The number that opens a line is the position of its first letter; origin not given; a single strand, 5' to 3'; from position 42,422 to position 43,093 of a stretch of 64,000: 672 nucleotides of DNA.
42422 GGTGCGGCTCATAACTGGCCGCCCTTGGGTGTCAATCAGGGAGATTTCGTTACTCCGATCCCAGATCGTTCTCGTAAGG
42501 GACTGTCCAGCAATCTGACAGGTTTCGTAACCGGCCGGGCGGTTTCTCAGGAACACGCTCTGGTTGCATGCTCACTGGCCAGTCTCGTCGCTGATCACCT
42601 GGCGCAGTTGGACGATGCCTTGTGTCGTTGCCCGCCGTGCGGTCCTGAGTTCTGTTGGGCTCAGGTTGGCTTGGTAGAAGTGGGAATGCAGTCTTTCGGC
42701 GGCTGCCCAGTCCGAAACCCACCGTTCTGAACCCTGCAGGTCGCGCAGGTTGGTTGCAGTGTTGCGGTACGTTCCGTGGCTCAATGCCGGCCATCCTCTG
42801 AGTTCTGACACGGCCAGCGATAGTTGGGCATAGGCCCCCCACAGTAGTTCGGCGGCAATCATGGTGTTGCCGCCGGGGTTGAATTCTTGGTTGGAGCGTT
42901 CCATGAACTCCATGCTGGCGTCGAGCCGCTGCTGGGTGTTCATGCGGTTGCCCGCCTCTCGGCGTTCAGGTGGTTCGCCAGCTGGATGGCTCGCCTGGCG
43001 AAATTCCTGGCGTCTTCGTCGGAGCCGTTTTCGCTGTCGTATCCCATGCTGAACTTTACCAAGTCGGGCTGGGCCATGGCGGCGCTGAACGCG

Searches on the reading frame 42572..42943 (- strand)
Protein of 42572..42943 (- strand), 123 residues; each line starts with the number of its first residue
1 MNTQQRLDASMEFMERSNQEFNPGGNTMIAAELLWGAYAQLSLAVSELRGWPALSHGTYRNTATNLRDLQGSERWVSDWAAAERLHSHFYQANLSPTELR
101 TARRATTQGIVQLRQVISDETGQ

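Call 3: search_protein_families(library=pfam, proteins=[window:42572-42943:-], max_evalue=0.1)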
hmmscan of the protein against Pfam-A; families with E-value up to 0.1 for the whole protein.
window:42572-42943:- (123 aa): 1 family
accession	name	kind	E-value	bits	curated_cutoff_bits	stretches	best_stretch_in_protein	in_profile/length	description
PF05942.16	PaREP1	-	1.2e-05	25.6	24.4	1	7-105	3-110/115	Archaeal PaREP1/PaREP8 family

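Call 4: search_protein_families(library=padloc, proteins=[window:42572-42943:-], max_evalue=0.1)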
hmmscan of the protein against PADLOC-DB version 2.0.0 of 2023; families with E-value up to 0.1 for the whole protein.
window:42572-42943:- (123 aa): 0 families

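Call 82: search_protein_families(library=phrogs, proteins=[window:42572-42943:-], max_evalue=0.001)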
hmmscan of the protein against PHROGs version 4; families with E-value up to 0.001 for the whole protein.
window:42572-42943:- (123 aa): 0 families
